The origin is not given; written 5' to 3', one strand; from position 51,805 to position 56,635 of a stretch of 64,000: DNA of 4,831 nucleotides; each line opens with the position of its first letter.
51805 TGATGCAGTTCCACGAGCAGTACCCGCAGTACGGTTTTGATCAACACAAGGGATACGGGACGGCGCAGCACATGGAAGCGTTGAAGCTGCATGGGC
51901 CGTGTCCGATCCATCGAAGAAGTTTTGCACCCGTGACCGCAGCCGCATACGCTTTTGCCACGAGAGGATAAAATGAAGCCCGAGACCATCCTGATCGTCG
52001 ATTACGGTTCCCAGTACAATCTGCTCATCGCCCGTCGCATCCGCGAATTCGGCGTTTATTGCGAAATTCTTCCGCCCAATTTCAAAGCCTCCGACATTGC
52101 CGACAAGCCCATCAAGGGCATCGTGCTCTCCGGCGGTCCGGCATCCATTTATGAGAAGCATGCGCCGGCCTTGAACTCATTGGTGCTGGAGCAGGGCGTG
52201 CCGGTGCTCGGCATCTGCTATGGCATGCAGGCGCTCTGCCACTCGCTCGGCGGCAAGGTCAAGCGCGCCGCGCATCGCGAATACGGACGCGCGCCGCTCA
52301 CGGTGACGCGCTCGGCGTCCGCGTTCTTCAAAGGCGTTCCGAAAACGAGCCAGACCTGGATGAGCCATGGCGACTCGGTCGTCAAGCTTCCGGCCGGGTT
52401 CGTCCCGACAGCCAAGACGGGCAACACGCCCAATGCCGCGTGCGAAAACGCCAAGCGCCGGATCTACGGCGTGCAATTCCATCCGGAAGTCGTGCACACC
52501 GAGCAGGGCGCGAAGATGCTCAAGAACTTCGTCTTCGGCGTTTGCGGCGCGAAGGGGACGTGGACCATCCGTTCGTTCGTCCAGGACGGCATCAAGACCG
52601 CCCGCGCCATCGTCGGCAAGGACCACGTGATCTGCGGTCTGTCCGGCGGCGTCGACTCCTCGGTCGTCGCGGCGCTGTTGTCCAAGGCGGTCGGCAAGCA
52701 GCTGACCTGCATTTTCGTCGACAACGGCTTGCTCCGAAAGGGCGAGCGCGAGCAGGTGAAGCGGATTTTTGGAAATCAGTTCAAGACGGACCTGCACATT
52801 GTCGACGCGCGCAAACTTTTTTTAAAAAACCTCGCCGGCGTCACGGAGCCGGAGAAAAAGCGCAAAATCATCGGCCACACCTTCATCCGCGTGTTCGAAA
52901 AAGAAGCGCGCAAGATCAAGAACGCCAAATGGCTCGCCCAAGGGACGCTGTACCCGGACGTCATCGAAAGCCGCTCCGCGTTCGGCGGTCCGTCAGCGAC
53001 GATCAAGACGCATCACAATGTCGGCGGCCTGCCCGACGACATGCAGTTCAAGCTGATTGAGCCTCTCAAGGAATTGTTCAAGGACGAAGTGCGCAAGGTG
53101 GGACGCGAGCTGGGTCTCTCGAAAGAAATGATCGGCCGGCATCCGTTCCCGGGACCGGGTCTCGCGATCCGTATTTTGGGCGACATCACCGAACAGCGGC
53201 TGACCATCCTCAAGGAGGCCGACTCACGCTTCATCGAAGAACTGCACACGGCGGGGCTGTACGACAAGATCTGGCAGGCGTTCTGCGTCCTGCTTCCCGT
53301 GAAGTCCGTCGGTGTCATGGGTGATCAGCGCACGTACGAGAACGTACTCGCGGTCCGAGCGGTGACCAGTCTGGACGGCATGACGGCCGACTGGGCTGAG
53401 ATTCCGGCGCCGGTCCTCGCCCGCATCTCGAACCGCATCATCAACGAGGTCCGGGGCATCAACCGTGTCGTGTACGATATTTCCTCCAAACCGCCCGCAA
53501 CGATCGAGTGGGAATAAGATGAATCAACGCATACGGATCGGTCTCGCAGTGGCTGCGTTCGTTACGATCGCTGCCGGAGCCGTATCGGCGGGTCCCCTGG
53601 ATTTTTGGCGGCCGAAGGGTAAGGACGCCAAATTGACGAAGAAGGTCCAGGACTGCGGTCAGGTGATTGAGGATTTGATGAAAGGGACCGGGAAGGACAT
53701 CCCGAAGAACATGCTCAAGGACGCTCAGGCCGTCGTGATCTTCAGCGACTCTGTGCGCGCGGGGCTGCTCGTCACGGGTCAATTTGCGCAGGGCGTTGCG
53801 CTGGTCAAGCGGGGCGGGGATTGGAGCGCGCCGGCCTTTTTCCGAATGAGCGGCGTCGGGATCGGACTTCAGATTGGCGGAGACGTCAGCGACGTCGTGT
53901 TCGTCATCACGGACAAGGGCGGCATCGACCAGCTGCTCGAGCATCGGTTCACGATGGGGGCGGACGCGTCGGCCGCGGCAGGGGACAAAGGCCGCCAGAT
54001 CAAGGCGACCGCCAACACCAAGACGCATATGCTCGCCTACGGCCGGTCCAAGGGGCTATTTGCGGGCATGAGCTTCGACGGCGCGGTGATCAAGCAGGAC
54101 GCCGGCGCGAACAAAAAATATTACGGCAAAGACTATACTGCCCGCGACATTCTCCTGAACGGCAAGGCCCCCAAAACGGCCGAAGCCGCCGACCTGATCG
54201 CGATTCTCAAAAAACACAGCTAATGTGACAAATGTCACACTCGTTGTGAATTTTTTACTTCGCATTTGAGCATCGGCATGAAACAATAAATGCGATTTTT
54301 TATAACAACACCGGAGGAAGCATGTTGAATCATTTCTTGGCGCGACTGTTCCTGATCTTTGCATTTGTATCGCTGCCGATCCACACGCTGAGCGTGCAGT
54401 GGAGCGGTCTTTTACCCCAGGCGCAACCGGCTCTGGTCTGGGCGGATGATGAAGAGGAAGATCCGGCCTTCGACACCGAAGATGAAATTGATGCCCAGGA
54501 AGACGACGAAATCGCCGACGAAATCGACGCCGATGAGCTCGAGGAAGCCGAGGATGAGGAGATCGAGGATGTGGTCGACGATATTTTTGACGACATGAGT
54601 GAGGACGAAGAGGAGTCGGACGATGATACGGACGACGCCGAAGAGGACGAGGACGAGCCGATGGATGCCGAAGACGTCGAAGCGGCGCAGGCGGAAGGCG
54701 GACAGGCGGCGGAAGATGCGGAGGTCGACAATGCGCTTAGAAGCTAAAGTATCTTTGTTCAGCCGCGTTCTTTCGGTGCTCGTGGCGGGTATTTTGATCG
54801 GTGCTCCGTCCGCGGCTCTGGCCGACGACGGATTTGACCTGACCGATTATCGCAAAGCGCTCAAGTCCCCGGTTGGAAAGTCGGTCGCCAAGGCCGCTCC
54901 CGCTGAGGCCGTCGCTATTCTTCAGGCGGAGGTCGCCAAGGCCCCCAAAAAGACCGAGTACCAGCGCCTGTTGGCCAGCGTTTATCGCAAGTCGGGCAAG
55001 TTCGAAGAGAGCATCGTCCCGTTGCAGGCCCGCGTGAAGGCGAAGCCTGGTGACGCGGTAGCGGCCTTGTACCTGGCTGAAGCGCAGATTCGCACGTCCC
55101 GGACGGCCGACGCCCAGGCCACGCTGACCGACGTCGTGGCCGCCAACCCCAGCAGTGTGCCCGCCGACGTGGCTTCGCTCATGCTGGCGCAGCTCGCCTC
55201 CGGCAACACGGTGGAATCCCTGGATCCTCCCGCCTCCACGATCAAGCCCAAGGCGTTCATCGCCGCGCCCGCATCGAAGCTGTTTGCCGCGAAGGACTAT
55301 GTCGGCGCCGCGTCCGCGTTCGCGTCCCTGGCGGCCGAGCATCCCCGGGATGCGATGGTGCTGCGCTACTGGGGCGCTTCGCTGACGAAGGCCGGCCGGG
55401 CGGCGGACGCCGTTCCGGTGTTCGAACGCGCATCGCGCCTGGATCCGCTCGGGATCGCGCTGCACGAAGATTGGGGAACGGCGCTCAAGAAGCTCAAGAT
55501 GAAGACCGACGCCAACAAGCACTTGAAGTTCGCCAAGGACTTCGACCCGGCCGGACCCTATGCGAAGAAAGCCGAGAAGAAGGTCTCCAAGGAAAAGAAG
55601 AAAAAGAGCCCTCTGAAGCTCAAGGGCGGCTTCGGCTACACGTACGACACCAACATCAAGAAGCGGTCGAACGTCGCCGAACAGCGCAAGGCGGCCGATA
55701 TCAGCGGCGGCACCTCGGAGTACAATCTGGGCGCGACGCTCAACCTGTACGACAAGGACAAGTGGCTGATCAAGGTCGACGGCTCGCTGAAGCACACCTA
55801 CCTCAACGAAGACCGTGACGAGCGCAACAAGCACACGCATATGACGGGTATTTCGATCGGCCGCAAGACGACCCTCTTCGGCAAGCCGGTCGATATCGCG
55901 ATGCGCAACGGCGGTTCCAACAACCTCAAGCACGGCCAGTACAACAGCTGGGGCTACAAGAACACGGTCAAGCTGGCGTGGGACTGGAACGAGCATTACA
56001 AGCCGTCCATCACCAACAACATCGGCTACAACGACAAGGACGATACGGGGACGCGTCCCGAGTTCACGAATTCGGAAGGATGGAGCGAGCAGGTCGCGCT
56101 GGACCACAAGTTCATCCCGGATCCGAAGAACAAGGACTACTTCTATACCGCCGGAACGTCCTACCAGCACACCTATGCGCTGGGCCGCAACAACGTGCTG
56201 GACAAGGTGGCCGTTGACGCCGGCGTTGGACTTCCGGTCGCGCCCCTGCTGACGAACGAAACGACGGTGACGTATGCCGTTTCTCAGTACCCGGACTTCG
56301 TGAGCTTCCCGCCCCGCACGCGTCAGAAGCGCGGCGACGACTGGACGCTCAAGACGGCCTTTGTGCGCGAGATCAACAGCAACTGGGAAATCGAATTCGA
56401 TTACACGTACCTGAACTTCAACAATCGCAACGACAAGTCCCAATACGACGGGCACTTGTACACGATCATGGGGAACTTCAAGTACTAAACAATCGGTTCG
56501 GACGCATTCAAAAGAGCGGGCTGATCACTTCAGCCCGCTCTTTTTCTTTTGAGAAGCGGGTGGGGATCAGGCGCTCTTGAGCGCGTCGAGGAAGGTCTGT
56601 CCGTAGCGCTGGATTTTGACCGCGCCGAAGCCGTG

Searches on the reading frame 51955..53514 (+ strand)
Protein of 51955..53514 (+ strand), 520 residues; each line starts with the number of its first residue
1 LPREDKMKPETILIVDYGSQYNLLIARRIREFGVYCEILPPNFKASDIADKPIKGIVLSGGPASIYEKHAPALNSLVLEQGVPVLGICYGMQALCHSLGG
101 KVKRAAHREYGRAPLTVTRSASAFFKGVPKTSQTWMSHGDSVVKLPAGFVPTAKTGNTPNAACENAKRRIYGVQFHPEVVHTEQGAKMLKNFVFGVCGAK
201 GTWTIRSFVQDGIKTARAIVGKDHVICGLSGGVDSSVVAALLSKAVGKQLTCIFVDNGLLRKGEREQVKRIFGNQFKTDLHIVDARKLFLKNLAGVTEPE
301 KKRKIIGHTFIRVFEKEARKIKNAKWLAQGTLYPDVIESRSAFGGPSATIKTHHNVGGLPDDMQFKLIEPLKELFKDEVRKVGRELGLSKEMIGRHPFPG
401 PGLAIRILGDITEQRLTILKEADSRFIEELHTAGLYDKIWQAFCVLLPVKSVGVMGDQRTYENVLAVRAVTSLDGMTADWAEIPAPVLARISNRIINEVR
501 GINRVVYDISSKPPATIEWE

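Call 63: search_protein_families(library=pfam, proteins=[window:51955-53514:+], max_evalue=0.00001)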
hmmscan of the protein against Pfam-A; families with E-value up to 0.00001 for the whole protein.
window:51955-53514:+ (520 aa): 5 families
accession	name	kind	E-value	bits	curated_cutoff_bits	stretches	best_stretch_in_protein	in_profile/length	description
PF00117.34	GATase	-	4.6e-47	160.6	22.8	1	13-194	1-188/190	Glutamine amidotransferase class-I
PF00958.27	GMP_synt_C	-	2e-46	156.4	27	1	428-519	1-92/92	GMP synthase C terminal domain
PF07722.19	Peptidase_C26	-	2.6e-09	37.6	20.5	1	72-178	96-219/219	Peptidase C26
PF02540.23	NAD_synthase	-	4.5e-09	36.2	21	1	216-249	12-45/242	NAD synthase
PF03054.22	tRNA_Me_trans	-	2.2e-06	27.9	20.6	0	224-258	2-35/202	tRNA methyl transferase HUP domain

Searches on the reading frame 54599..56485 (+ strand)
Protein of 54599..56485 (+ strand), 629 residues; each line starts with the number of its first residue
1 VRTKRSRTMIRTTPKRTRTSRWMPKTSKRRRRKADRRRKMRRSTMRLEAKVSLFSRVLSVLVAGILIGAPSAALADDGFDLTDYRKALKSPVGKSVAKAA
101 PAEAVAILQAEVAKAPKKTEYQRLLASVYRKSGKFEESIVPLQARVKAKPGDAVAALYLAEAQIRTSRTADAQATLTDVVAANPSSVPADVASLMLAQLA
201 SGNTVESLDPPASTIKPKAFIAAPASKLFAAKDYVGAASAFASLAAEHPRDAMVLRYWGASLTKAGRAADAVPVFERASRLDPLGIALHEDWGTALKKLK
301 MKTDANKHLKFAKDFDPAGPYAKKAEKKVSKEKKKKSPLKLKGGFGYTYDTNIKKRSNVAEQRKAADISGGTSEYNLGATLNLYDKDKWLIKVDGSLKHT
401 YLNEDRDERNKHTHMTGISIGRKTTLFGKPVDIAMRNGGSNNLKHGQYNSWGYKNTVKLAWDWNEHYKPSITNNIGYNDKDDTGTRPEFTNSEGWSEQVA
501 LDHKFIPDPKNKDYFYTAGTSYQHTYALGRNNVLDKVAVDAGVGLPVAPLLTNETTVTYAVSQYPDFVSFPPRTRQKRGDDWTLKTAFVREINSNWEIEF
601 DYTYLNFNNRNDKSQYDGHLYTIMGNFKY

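Call 63: search_protein_families(library=pfam, proteins=[window:54599-56485:+], max_evalue=0.00001)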
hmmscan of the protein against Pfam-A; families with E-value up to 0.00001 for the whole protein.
window:54599-56485:+ (629 aa): 2 families
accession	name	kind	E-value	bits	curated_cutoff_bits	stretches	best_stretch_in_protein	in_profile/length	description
PF14559.12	TPR_19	-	6.2e-10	39.7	25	0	131-194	3-64/68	Tetratricopeptide repeat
PF13428.12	TPR_14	-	1.1e-06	29.2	23.5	0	121-162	3-44/44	Tetratricopeptide repeat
